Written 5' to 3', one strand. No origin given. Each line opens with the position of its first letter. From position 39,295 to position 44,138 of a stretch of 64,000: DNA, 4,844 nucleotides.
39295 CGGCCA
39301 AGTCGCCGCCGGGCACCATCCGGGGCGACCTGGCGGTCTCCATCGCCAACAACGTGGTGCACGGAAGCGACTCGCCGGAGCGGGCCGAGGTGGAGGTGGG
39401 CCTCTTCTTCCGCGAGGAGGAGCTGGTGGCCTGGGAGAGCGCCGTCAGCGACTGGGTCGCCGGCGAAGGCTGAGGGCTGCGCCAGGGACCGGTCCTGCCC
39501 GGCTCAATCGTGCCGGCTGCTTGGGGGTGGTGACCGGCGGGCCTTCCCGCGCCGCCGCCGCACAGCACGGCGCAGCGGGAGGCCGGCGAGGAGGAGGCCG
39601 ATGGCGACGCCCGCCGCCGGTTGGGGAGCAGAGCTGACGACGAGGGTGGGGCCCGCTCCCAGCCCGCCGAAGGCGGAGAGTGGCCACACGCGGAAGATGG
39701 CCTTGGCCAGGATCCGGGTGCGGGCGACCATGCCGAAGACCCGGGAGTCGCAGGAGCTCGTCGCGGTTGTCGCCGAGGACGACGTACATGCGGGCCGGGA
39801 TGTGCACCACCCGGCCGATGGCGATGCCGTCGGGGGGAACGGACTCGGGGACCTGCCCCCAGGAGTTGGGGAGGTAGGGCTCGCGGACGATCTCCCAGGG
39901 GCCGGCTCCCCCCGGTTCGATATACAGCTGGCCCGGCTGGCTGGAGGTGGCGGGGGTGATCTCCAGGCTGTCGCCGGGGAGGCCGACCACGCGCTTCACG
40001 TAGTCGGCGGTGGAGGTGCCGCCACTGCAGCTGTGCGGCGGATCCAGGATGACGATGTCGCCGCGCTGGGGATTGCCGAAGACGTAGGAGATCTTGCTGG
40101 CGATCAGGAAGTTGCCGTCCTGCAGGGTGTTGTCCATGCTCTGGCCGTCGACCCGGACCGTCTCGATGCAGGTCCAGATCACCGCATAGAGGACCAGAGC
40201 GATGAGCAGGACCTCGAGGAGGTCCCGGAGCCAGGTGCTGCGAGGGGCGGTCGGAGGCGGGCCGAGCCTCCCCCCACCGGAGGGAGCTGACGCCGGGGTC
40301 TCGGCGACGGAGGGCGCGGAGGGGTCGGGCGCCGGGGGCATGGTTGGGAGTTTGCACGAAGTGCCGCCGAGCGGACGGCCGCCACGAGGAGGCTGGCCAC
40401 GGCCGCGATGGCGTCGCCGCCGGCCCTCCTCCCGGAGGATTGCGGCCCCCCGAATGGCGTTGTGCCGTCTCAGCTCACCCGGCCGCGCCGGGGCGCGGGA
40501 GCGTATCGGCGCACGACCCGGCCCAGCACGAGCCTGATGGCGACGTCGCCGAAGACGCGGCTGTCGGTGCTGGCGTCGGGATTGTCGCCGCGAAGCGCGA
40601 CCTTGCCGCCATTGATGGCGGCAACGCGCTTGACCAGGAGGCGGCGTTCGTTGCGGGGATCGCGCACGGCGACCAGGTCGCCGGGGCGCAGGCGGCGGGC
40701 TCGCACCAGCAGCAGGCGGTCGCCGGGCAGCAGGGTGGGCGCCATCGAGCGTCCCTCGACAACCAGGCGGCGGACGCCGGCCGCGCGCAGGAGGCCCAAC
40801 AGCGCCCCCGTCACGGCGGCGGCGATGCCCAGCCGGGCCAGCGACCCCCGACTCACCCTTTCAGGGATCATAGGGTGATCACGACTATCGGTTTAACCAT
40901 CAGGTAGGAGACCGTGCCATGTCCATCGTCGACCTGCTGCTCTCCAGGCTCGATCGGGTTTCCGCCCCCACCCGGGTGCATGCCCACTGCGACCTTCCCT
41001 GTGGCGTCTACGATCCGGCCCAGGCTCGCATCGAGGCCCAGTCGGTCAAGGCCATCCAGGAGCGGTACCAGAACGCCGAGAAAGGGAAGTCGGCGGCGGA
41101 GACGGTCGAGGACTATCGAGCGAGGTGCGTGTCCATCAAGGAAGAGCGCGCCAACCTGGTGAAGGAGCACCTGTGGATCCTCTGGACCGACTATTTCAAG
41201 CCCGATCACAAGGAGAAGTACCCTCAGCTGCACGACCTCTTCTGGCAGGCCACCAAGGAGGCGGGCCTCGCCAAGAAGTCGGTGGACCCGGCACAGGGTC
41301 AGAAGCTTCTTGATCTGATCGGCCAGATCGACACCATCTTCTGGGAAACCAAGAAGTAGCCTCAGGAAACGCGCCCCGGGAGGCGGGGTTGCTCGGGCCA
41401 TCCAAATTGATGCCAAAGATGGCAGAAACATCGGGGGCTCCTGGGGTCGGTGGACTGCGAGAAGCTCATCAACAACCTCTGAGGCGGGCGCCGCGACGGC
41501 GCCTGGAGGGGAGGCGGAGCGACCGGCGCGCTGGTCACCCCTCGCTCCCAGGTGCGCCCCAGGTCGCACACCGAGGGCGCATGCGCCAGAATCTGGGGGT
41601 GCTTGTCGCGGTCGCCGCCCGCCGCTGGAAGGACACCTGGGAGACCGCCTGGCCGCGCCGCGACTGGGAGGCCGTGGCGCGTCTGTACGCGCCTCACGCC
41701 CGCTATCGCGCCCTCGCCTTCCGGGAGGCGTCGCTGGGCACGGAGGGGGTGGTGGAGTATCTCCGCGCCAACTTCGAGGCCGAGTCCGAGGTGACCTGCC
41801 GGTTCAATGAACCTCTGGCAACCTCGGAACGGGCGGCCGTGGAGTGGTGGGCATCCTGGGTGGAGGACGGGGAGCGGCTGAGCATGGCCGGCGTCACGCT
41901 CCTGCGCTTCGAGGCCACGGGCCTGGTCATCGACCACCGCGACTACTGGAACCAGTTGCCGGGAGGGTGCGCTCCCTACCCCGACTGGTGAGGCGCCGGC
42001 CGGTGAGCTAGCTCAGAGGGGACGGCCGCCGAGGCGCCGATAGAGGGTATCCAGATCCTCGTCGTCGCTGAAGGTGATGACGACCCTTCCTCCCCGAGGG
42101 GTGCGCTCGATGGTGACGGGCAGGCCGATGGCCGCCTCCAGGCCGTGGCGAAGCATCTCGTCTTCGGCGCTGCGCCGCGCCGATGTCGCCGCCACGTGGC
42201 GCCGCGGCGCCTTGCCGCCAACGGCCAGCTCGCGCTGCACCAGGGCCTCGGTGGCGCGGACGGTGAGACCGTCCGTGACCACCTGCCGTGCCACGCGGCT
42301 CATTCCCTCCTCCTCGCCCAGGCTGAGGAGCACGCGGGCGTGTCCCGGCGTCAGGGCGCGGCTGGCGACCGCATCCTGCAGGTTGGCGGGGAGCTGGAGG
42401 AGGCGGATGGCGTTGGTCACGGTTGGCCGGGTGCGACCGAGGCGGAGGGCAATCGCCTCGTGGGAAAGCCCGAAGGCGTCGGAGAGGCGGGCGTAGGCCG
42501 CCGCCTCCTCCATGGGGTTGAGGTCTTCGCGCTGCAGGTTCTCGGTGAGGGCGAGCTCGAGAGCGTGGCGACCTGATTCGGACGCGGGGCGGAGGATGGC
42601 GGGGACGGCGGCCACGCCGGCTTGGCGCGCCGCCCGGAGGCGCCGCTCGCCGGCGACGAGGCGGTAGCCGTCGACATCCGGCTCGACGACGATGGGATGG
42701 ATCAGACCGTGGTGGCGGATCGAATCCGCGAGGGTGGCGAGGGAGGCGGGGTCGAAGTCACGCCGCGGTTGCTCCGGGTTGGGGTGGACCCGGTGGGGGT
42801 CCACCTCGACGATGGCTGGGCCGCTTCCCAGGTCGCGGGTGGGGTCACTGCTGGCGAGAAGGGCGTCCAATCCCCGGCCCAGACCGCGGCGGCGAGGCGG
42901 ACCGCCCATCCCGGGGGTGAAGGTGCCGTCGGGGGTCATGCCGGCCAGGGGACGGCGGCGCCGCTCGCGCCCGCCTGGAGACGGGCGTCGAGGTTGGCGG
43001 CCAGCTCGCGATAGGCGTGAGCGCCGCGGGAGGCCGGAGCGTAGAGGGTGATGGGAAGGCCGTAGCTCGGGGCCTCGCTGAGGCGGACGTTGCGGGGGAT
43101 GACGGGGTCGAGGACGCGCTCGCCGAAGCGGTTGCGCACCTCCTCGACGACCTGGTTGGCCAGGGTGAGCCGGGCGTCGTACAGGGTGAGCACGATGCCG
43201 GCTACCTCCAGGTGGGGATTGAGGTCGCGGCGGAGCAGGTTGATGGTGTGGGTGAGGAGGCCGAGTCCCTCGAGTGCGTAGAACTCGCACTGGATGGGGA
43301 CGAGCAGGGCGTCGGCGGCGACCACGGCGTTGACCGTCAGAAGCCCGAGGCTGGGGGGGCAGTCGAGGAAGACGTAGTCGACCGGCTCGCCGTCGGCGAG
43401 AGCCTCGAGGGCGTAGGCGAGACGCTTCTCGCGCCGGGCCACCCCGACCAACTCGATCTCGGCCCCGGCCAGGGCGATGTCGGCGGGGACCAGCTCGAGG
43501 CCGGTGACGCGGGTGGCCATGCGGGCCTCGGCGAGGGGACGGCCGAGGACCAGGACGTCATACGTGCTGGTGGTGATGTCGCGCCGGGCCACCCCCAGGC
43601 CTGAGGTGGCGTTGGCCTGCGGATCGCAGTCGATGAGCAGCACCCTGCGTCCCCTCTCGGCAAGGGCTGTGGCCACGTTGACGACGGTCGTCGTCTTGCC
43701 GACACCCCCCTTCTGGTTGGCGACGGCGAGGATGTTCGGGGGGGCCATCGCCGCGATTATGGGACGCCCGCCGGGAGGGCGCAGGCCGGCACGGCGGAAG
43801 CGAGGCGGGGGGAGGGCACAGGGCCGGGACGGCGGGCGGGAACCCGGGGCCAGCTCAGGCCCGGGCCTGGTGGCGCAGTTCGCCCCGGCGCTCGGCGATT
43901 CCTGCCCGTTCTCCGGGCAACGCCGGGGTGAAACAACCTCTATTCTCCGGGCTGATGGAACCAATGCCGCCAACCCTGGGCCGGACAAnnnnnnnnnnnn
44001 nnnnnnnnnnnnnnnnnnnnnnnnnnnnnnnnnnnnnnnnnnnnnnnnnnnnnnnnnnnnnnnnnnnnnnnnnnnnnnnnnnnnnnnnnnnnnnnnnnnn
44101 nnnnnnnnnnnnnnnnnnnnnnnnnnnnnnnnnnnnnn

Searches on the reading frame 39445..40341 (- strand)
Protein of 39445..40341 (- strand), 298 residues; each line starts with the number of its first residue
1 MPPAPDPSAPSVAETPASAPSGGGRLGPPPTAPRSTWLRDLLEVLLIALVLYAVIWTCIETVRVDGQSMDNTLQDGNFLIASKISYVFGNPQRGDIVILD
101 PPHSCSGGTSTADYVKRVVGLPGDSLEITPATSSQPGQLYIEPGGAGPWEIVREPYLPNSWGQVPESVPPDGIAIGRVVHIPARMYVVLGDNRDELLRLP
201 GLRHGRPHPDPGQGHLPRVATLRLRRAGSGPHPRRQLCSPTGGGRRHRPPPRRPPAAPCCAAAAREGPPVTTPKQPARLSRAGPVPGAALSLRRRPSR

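Call 73: search_protein_families(library=pfam, proteins=[window:39445-40341:-], max_evalue=0.00001)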
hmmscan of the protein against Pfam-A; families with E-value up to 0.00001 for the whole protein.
window:39445-40341:- (298 aa): 1 family
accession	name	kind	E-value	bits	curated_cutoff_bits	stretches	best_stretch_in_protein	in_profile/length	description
PF10502.14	Peptidase_S26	-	2.5e-26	93.1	22.9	1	40-194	3-143/168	Signal peptidase, peptidase S26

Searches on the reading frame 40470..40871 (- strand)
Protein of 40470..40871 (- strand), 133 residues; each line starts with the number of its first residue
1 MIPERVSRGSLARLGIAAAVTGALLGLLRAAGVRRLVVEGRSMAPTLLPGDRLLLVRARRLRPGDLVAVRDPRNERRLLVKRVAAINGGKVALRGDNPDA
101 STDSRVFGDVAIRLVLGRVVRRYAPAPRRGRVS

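Call 102: search_protein_families(library=pfam, proteins=[window:40470-40871:-], max_evalue=0.0001)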
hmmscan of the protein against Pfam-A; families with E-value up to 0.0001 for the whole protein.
window:40470-40871:- (133 aa): 2 families
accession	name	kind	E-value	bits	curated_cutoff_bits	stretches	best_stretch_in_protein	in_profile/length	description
PF10502.14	Peptidase_S26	-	2.6e-17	63.7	22.9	1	15-96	5-90/168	Signal peptidase, peptidase S26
PF00717.28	Peptidase_S24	-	1.2e-08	35.1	23.3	1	35-102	37-100/116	Peptidase S24-like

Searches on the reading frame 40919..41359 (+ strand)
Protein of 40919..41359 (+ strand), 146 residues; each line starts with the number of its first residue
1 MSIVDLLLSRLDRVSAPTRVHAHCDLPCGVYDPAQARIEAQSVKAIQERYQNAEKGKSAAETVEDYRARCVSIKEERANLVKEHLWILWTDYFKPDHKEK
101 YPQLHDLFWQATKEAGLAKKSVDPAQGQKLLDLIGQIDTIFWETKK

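Call 74: search_protein_families(library=pfam, proteins=[window:40919-41359:+], max_evalue=0.00001)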
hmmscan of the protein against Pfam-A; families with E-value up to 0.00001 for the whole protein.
window:40919-41359:+ (146 aa): 1 family
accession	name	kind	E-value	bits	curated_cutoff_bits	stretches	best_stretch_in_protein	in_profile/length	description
PF09055.16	Sod_Ni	-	1.1e-45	155.8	25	1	19-145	2-127/127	Nickel-containing superoxide dismutase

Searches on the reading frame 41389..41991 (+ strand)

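Call 74: search_protein_families(library=pfam, proteins=[window:41389-41991:+], max_evalue=0.00001)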
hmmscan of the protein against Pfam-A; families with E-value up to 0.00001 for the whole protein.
window:41389-41991:+ (200 aa): 2 families
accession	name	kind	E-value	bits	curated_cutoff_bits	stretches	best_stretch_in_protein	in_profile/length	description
PF12680.13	SnoaL_2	-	7.6e-11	43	27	1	86-183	6-102/102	SnoaL-like domain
PF07366.18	SnoaL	-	9.3e-08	32.4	28.4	1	82-190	5-120/126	SnoaL-like polyketide cyclase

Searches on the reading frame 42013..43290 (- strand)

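Call 76: search_protein_families(library=pfam, proteins=[window:42013-43290:-], max_evalue=0.00001)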
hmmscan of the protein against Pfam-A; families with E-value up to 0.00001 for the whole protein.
window:42013-43290:- (425 aa): 3 families
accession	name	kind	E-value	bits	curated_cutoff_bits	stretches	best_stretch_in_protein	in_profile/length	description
PF17762.8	HTH_ParB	-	9.9e-33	112.8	22.6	1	255-354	1-100/102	ParB HTH domain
PF02195.25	ParB_N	-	4.2e-24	84.9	26.3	1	162-253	5-95/95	ParB N-terminal domain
PF23552.2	ParB_C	-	2.1e-06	27.5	23.8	1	379-421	7-50/50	ParB dimerisation domain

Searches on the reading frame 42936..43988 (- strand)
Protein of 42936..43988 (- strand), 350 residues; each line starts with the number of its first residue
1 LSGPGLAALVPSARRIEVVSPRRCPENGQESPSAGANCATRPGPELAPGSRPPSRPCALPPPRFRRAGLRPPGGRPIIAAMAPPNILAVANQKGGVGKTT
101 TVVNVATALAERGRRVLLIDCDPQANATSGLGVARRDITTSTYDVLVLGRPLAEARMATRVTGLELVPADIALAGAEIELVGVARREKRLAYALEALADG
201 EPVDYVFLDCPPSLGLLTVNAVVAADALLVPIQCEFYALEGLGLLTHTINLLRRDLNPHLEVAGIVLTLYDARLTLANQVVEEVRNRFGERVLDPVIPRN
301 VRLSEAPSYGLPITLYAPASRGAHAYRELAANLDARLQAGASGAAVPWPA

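Call 74: search_protein_families(library=pfam, proteins=[window:42936-43988:-], max_evalue=0.00001)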
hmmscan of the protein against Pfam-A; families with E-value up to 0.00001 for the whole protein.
window:42936-43988:- (350 aa): 7 families
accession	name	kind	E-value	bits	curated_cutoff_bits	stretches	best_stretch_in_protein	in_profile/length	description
PF13614.12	AAA_31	-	3.9e-57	193.5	27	1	86-262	3-177/177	AAA domain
PF01656.29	CbiA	-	1.5e-30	106.2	25.4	1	87-313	1-125/125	CobQ/CobB/MinD/ParA nucleotide binding domain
PF00142.24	Fer4_NifH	-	1.3e-13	51.5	25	1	92-129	7-44/271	4Fe-4S iron sulfur cluster binding proteins, NifH/frxC family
PF09140.17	MipZ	-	8.9e-12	45.3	20.7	1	86-245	2-142/262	ATPase MipZ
PF06564.18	CBP_BcsQ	-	3.6e-11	43.5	21.3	1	86-331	3-231/234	Cellulose biosynthesis protein BcsQ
PF10609.15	ParA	-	1.2e-09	38.4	27.1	1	85-215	4-124/246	NUBPL iron-transfer P-loop NTPase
PF02374.21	ArsA_ATPase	-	4e-06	26.7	24.3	1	93-126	9-42/305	Anion-transporting ATPase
